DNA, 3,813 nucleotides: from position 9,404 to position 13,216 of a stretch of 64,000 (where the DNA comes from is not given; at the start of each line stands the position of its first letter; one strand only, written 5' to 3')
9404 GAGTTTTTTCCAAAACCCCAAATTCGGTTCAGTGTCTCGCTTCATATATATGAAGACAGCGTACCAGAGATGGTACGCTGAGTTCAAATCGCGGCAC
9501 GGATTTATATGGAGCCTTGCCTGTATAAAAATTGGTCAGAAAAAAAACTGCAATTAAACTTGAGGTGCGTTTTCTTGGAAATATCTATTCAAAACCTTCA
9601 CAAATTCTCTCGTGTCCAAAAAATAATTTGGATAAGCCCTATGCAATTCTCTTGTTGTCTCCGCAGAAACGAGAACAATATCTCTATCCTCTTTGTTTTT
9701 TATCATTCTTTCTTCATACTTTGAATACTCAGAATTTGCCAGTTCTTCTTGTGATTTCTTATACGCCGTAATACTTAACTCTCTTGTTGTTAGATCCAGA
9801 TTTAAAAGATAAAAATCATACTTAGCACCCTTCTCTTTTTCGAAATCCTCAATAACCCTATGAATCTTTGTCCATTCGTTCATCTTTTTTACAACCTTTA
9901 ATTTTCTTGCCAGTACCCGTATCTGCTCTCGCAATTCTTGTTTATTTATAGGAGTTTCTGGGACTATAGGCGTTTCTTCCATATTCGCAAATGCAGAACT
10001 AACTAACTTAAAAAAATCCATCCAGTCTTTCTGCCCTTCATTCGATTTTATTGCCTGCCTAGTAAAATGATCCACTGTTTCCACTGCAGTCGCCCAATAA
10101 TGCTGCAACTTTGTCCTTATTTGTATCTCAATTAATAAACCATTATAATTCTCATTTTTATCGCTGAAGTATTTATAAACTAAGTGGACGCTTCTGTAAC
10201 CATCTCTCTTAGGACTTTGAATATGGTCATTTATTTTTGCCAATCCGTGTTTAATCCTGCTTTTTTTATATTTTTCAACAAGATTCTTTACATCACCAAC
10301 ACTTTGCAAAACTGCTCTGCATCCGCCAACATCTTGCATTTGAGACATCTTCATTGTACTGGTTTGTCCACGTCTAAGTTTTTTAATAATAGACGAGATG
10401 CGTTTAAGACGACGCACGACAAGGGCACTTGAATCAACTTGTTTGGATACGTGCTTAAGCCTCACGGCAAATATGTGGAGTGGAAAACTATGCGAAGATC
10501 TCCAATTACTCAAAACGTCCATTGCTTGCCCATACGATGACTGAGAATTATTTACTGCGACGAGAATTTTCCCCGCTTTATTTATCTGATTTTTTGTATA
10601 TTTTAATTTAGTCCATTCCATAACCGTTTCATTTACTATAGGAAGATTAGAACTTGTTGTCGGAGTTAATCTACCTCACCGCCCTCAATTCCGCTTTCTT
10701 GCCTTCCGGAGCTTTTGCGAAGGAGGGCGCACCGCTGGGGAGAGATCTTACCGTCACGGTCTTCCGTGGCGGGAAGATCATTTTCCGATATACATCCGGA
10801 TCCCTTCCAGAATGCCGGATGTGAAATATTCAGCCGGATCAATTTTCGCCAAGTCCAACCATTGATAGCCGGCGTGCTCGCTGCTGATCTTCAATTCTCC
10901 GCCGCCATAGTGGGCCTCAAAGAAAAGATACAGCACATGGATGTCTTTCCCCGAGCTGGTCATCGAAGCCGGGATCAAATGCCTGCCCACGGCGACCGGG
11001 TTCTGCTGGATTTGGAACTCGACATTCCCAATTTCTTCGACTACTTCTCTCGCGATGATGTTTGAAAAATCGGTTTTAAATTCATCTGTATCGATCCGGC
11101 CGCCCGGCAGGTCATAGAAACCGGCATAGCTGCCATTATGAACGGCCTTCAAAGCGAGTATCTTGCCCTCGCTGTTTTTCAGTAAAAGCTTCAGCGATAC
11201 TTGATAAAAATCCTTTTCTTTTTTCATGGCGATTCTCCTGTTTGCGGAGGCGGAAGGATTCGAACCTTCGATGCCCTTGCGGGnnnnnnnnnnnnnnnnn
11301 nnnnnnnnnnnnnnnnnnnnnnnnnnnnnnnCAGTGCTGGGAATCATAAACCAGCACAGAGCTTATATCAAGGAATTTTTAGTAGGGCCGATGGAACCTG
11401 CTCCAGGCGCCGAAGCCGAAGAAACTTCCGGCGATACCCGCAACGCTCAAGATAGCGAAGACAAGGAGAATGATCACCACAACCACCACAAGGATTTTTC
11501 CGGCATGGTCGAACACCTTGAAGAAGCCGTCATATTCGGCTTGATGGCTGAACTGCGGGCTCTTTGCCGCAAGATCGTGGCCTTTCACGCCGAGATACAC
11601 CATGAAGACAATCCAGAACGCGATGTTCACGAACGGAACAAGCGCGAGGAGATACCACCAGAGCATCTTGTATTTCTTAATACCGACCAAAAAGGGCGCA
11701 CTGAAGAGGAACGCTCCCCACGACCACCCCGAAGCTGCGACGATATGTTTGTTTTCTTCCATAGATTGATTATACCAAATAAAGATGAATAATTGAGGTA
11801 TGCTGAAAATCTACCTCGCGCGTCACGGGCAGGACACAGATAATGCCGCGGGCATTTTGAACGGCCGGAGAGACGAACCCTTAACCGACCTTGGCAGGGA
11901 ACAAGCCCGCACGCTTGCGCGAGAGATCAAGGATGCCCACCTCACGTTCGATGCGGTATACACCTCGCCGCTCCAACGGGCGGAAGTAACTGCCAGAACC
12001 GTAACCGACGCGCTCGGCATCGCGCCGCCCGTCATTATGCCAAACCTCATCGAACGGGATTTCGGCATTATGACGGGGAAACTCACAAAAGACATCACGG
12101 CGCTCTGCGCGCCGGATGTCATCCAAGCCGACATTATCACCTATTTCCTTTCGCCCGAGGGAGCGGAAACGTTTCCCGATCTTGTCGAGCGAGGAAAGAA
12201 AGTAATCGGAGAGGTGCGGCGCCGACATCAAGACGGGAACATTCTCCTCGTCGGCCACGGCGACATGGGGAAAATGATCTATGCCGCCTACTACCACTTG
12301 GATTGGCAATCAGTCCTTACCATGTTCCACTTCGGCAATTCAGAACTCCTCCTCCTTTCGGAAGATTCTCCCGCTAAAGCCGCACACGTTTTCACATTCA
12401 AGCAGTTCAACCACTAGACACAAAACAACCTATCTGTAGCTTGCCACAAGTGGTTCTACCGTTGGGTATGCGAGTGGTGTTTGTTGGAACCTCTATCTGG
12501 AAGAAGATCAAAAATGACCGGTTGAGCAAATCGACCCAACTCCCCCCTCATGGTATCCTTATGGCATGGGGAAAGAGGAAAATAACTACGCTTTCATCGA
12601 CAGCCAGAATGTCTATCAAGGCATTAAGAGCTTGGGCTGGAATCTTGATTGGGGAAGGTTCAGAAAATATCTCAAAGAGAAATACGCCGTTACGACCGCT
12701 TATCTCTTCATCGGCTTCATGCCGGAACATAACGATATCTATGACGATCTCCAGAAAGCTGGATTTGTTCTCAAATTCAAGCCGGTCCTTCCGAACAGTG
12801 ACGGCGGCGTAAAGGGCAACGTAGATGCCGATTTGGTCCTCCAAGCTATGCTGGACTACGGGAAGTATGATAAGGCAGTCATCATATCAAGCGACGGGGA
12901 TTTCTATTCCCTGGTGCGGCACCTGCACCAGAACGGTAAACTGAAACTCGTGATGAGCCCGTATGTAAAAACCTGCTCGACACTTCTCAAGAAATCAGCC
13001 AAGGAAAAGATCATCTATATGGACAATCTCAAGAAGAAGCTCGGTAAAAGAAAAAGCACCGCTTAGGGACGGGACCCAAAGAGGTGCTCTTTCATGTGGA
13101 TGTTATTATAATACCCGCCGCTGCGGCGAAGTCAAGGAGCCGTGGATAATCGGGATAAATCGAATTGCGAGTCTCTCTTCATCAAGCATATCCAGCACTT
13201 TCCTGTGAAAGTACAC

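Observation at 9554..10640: Low-GC islet with a stand-alone RelA/SpoT-homologue synthetase carrying a C-terminal extension: possible toxSAS/CapRel-like toxin or defence module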

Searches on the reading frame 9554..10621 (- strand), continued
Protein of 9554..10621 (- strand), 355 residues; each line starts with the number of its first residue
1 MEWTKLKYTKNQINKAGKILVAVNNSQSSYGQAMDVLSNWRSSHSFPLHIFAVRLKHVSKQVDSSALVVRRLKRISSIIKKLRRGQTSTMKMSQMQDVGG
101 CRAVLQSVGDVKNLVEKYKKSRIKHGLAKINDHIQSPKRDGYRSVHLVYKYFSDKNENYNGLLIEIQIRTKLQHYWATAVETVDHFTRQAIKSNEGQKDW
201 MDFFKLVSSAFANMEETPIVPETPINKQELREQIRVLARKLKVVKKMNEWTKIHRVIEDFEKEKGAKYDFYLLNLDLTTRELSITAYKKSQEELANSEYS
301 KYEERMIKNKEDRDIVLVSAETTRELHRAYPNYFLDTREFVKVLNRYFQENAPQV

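Call 64: find_related_loci(query=A1, collection=viral_contigs, flank=6000)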
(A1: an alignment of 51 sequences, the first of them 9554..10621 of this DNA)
Query A1 (355 aa) in viral_contigs; peptide patterns used: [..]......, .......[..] (x = any residue, [..] = any of these).
333 stretches matched a pattern; 275 encode a relative of the query (tblastn E <= 1e-3); the best 80 are kept; 80 distinct loci.
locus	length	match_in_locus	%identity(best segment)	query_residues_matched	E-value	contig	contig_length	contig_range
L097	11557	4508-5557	48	1-346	4e-106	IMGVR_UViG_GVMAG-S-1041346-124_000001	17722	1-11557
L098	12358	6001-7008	46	3-344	2e-99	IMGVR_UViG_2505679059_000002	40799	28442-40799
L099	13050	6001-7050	46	1-352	5e-93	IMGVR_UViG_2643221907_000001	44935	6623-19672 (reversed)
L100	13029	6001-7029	43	1-345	7e-90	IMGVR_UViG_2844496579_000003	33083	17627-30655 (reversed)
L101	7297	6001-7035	43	1-344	2e-89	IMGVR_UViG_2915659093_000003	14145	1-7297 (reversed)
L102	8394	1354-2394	43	1-344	1e-88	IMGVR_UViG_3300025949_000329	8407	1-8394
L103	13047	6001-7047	42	1-344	6e-86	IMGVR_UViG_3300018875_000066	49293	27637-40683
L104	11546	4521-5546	42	1-345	1e-84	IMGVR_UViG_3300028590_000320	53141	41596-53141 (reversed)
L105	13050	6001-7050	41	1-353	1e-84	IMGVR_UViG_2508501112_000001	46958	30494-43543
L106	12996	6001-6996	42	3-346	9e-84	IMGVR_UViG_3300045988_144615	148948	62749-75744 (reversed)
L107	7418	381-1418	43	1-350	6e-83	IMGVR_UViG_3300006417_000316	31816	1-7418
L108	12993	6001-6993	42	2-344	1e-82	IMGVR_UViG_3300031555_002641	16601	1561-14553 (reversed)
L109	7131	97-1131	41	1-345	2e-82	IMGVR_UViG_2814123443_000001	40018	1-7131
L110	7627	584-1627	39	1-353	1e-81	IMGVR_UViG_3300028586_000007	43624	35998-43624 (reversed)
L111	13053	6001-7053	39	1-353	2e-81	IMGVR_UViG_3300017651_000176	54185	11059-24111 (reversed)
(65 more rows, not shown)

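Call 65: search_dna_similar(query=window:9554-10621:-, collection=phages, mode=protein, max_rows=25)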
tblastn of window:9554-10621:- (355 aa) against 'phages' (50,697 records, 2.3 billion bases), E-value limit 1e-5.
Records with a match: 22; places in all: 22; records where one place covers at least 80% of the query: 2.
Best place of each record, by identity: <60% 22.
By first word of the organism name: Bacteriophage 7; Listeria 6; Staphylococcus 3; Salmonella 2; Escherichia 1; Streptococcus 1; Nitrososphaera 1; Enterococcus 1.
By host as written in the record: - 7; Listeria monocytogenes 6; Staphylococcus aureus 3; Salmonella enterica subsp. enterica serovar Indiana J46 2; Escherichia coli 1; Streptococcus suis LS2Z 1; Candidatus Nitrososphaera sp. EN76 1; Enterococcus faecalis 1.
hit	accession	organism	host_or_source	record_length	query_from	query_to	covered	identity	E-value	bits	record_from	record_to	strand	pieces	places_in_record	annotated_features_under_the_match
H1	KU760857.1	Salmonella phage SJ46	Salmonella enterica subsp. enterica ...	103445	4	348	97%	31.8%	6e-42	162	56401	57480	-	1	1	RelA/SpoT family protein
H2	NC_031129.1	Salmonella phage SJ46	Salmonella enterica subsp. enterica ...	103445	4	348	97%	31.8%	6e-42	162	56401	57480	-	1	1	RelA/SpoT family protein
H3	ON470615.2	Escherichia phage vB_EcoM-673R5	Escherichia coli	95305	2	229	64%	38.4%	3e-30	156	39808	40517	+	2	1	RelA/SpoT family protein | hypothetical protein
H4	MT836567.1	Bacteriophage sp.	human fecal samples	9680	71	234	46%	29.4%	8e-7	57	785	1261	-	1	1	record has no annotation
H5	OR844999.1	Staphylococcus phage SA 1306 Kay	Staphylococcus aureus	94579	70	216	41%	30.7%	4e-7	58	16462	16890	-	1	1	record has no annotation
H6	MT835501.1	Bacteriophage sp.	human fecal samples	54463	48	178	37%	30.7%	1e-6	56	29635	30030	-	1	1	record has no annotation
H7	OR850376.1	Staphylococcus phage SA 1298 Kay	Staphylococcus aureus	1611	58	183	35%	31.5%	1e-8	62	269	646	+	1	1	record has no annotation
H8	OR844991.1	Staphylococcus phage SA 1306 Kay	Staphylococcus aureus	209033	58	183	35%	31.5%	2e-8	62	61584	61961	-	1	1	record has no annotation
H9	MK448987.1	Streptococcus phage Javan576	Streptococcus suis LS2Z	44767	67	178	32%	35.3%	2e-7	59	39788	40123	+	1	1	GTP pyrophosphokinase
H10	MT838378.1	Bacteriophage sp.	human fecal samples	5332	68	178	31%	34.8%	1e-9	66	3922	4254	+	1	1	record has no annotation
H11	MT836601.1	Bacteriophage sp.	human fecal samples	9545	71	178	30%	35.1%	3e-6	55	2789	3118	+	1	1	record has no annotation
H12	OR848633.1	Listeria phage LM 4-14-1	Listeria monocytogenes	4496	67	178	32%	33.6%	7e-7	57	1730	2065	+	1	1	record has no annotation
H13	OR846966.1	Listeria phage LM 4-11-1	Listeria monocytogenes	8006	67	178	32%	33.6%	7e-7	57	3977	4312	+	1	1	record has no annotation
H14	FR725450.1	Nitrososphaera phage Pro-Nvie1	Candidatus Nitrososphaera sp. EN76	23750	66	177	32%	33.0%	3e-7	58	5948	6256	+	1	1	nvie-Pro1-6: protein with N-terminal Rel_Spo-like domain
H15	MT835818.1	Bacteriophage sp.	human fecal samples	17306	71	178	30%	34.2%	4e-6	55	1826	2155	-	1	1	record has no annotation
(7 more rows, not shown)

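Call 66: find_encoding_contigs(protein=P0017, flank=5000, max_places=2)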
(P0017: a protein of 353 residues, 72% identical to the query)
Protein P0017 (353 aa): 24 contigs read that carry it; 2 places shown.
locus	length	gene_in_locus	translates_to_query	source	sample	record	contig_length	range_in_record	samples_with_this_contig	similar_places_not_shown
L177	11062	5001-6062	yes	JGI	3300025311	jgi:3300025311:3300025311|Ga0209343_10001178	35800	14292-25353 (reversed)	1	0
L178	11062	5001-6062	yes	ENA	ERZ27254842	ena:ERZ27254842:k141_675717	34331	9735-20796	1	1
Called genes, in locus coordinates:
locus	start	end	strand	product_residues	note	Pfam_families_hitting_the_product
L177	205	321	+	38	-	-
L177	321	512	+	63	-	-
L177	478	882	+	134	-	PF01035:DNA_binding_1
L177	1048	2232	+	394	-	PF18920:DUF5671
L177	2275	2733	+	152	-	PF01161:PBP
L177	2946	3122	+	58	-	-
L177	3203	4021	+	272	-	PF01555:N6_N4_Mtase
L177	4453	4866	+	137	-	PF22518:DUF6997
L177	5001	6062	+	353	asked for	PF04607:RelA_SpoT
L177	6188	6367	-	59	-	PF07411:DUF1508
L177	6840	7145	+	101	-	-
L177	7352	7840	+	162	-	PF03073:TspO_MBR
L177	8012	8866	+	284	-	PF04383:KilA-N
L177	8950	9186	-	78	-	-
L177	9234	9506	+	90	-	-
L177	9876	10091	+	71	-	-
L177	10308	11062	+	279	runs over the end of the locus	PF02498:Bro-N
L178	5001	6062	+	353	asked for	PF04607:RelA_SpoT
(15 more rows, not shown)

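Call 67: find_encoding_contigs(protein=P0028, flank=5000, max_places=1)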
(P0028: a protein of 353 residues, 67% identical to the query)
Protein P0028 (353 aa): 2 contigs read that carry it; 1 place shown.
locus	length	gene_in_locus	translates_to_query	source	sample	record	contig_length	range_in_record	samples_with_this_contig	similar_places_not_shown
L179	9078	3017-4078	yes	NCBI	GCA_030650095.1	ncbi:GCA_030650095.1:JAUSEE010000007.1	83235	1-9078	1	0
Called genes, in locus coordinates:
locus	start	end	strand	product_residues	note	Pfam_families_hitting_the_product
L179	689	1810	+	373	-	PF13651:EcoRI_methylase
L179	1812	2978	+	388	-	PF03235:GmrSD_N, PF01844:HNH (weak)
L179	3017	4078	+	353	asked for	PF04607:RelA_SpoT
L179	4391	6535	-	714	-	PF00009:GTP_EFTU, PF03144:GTP_EFTU_D2, PF22042:EF-G_D2, PF14492:EFG_III, PF16658:RF3_C (weak), PF03764:EFG_IV, PF00679:EFG_C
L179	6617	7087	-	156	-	PF00177:Ribosomal_S7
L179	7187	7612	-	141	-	PF00164:Ribosom_S12_S23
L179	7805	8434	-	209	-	PF02163:Peptidase_M50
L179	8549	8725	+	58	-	PF00830:Ribosomal_L28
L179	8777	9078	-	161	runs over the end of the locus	PF00334:NDK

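Call 68: find_encoding_contigs(protein=P0023, flank=5000, max_places=1)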
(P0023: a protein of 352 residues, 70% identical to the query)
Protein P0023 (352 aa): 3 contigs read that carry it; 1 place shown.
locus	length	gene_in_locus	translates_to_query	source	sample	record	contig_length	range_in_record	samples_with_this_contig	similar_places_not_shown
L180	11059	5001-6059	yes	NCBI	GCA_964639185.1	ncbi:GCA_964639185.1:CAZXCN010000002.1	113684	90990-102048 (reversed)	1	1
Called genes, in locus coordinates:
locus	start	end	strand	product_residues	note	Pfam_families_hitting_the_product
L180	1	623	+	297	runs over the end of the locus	-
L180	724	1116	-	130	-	PF04138:GtrA_DPMS_TM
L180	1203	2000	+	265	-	PF00459:Inositol_P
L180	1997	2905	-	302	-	PF01745:IPT, PF01715:IPPT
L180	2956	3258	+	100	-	-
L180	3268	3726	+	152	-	PF08327:AHSA1 (weak)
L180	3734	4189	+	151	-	-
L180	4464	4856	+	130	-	-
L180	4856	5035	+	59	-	-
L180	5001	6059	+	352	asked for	PF04607:RelA_SpoT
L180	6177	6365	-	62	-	PF07411:DUF1508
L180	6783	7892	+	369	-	PF01926:MMR_HSR1, PF02421:FeoB_N (weak), PF06071:YchF-GTPase_C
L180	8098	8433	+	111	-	PF01329:Pterin_4a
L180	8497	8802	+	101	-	-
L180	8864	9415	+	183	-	PF01300:Sua5_yciO_yrdC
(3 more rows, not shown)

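Call 72: search_solved_structures(query=A1, max_evalue=10)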
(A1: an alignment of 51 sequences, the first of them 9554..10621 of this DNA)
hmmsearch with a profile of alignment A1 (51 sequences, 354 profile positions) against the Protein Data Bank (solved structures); distinct sequences matched with E-value up to 10: 19.
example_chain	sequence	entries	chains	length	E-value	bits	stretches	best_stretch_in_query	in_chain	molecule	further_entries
9erv_A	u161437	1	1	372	6.2e-66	226.1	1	4-351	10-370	RelA/SpoT family protein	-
7ztb_A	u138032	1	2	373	6.3e-66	226.1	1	4-351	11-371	RelA/SpoT family protein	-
5f2v_V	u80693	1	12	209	2.9e-18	69.3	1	67-181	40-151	GTP pyrophosphokinase YjbM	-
5ded_D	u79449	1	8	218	3.2e-18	69.2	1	67-181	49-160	GTP pyrophosphokinase YjbM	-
5dec_A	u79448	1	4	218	3.2e-18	69.2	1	67-181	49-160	GTP pyrophosphokinase YjbM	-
6fgk_A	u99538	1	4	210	2.1e-17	66.5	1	68-180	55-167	GTP pyrophosphokinase YwaC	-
2be3_A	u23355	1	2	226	3.9e-17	65.6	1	66-181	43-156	GTP pyrophosphokinase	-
3l9d_A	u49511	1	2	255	8.3e-17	64.5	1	66-181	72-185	Putative GTP pyrophosphokinase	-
6fgj_A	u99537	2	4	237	4.8e-14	55.5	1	69-180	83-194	GTP pyrophosphokinase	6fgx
6ewz_A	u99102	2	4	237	6e-14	55.1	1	69-180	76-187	GTP pyrophosphokinase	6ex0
5iqr_8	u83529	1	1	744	1.8e-05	27.3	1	35-177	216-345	GTP pyrophosphokinase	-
5kps_A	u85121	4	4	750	1.8e-05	27.3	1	35-177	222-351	GTP pyrophosphokinase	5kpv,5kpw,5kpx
5l3p_z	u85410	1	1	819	2.1e-05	27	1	35-177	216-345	GTP pyrophosphokinase,GTP pyrophosphokinase,GTP pyrophosphokinase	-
1vj7_A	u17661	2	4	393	0.00017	24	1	71-179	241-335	Bifunctional RELA/SPOT | Bifunctional (p)ppGpp synthase/hydrolase RelA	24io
9s6k_B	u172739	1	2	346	0.00042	22.7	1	71-179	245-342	GTP pyrophosphokinase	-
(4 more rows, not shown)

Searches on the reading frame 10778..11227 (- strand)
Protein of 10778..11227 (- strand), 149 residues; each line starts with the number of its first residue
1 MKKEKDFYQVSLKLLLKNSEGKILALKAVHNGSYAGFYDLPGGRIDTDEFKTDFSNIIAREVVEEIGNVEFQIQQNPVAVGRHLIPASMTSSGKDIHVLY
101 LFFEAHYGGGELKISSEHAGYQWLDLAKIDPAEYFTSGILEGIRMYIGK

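Call 58: search_protein_families(library=pfam, proteins=[window:10778-11227:-], max_evalue=0.01)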
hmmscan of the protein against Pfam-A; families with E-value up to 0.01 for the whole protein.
window:10778-11227:- (149 aa): 1 family
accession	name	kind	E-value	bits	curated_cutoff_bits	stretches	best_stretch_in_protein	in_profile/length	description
PF00293.34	NUDIX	-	1.5e-07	32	21.1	1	11-131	5-119/134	NUDIX domain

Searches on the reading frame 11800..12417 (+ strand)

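Call 58: search_protein_families(library=pfam, proteins=[window:11800-12417:+], max_evalue=0.01)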
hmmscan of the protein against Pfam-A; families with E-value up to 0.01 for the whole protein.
window:11800-12417:+ (205 aa): 1 family
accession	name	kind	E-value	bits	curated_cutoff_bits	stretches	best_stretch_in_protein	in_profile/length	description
PF00300.27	His_Phos_1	-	9e-40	136.9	21.7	1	4-185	1-178/194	Histidine phosphatase superfamily (branch 1)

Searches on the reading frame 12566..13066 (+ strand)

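Call 58: search_protein_families(library=pfam, proteins=[window:12566-13066:+], max_evalue=0.01)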
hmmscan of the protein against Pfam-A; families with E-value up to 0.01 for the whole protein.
window:12566-13066:+ (166 aa): 1 family
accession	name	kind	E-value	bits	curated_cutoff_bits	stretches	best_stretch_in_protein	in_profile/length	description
PF01936.24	NYN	-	9.4e-18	65.5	24.2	1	10-148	5-140/145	NYN domain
